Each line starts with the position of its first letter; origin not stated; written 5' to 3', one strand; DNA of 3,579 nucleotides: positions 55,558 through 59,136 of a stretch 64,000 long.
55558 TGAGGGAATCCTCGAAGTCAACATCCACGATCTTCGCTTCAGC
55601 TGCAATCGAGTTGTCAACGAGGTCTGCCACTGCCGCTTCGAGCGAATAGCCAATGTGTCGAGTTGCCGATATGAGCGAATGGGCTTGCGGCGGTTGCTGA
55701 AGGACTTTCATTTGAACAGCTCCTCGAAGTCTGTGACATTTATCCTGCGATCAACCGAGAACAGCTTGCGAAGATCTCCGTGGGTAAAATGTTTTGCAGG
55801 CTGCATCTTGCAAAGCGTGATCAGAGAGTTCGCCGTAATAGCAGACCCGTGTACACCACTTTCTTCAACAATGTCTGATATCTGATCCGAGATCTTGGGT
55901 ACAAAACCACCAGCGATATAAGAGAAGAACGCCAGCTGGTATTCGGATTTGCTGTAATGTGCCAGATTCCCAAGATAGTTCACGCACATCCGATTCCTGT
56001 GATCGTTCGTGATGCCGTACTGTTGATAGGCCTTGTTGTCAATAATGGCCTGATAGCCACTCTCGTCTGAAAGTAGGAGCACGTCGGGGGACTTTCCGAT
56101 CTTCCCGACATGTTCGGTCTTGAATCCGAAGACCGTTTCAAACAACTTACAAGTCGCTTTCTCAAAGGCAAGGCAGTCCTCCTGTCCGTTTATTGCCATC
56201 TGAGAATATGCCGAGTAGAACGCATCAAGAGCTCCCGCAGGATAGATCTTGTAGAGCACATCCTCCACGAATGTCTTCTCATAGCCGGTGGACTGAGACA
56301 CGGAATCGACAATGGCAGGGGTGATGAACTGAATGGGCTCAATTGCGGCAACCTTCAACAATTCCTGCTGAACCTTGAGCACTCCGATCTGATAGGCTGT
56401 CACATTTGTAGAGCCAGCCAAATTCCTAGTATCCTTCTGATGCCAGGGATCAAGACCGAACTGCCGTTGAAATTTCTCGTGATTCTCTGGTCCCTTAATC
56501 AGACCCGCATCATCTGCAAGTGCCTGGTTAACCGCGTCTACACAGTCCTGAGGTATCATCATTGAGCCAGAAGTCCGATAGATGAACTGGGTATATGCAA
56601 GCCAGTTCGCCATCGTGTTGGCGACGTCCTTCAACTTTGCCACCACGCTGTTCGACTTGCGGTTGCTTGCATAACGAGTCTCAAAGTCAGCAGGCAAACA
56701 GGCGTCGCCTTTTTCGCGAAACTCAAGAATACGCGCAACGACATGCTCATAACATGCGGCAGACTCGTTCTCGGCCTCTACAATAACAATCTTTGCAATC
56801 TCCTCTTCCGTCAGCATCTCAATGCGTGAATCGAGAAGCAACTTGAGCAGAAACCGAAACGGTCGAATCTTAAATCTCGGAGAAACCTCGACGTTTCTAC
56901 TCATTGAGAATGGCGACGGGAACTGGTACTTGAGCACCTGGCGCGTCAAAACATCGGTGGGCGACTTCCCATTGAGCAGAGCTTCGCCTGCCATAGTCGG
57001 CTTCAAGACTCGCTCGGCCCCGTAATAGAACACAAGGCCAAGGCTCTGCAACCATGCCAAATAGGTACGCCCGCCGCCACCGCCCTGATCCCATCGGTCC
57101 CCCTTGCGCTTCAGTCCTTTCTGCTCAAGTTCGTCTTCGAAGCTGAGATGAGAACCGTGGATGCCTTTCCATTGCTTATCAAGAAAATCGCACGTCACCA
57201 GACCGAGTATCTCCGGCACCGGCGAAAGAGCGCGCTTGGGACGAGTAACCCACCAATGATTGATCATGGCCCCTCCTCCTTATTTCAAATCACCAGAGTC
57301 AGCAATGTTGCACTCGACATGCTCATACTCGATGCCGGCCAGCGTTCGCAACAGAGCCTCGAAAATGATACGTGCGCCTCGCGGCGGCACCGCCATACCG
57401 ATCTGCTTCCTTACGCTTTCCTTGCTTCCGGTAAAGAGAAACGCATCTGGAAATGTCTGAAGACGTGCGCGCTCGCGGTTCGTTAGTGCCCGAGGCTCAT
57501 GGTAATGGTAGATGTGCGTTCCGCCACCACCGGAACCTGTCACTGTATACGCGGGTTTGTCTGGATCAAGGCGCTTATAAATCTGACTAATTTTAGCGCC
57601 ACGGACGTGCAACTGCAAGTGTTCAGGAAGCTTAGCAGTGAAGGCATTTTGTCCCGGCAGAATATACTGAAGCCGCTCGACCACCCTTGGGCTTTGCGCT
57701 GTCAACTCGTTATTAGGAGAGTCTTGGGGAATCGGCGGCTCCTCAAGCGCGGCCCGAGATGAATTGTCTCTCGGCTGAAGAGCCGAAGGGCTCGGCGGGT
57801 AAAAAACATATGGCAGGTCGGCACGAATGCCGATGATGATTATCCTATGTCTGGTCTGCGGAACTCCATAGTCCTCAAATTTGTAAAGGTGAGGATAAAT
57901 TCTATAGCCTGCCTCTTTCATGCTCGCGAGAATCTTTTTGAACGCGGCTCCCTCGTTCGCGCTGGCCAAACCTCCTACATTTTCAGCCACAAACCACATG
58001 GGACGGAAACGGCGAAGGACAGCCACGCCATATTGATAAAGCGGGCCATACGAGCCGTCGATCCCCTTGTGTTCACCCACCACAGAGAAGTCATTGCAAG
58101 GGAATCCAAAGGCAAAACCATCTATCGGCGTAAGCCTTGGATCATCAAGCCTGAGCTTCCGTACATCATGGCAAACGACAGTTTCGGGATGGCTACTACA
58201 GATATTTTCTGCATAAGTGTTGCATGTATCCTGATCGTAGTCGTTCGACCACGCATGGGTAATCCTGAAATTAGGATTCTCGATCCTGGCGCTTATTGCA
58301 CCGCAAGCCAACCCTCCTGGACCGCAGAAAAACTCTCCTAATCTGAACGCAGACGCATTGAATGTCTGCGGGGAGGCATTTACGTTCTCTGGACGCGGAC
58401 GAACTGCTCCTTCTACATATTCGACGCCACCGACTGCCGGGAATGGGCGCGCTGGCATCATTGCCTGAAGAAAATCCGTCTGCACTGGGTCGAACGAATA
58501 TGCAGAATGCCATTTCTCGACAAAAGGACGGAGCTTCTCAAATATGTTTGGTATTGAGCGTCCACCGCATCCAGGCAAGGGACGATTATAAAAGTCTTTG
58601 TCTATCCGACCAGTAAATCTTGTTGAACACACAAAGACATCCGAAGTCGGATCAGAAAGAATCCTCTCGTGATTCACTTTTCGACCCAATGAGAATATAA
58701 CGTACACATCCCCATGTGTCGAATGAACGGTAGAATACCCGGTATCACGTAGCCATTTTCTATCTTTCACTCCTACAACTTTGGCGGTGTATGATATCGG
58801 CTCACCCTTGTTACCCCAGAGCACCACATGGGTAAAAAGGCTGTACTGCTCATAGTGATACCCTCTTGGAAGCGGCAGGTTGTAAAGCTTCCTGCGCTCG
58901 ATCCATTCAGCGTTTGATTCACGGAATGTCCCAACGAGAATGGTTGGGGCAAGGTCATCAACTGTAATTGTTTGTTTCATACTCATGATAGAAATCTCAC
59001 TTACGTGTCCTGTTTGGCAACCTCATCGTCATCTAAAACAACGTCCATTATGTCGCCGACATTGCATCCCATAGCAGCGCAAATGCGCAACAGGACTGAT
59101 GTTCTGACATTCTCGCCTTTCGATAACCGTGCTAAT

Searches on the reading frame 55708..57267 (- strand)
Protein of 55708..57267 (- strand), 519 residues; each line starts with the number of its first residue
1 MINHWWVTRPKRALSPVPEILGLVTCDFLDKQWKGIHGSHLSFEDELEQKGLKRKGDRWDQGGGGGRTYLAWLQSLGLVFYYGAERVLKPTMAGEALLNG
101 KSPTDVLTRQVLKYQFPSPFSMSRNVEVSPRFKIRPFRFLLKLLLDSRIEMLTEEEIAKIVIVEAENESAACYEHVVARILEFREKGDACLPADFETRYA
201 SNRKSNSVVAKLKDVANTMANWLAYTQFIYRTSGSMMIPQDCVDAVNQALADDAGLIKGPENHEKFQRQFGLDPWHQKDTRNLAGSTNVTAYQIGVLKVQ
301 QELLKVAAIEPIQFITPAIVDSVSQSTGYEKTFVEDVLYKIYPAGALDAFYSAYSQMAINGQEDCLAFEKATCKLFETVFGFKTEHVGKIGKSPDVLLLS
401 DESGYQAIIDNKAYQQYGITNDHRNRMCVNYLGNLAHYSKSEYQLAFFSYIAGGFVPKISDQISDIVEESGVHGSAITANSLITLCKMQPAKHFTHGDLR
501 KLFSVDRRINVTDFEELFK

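Call 63: search_protein_families(library=pfam, proteins=[window:55708-57267:-], max_evalue=0.00001)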
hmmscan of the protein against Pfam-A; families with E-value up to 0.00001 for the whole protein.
window:55708-57267:- (519 aa): 1 family
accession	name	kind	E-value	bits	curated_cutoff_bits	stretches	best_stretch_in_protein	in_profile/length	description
PF09254.17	FokI_cleav_dom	-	2.6e-10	40.5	25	1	351-503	22-183/188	FokI, cleavage domain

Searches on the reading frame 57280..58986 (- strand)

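Call 63: search_protein_families(library=pfam, proteins=[window:57280-58986:-], max_evalue=0.00001)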
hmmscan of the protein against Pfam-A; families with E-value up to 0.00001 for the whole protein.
window:57280-58986:- (568 aa): 1 family
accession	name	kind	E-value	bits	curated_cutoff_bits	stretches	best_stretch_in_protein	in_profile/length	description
PF00145.23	DNA_methylase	-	2.3e-65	221.6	22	1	214-546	1-323/324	C-5 cytosine-specific DNA methylase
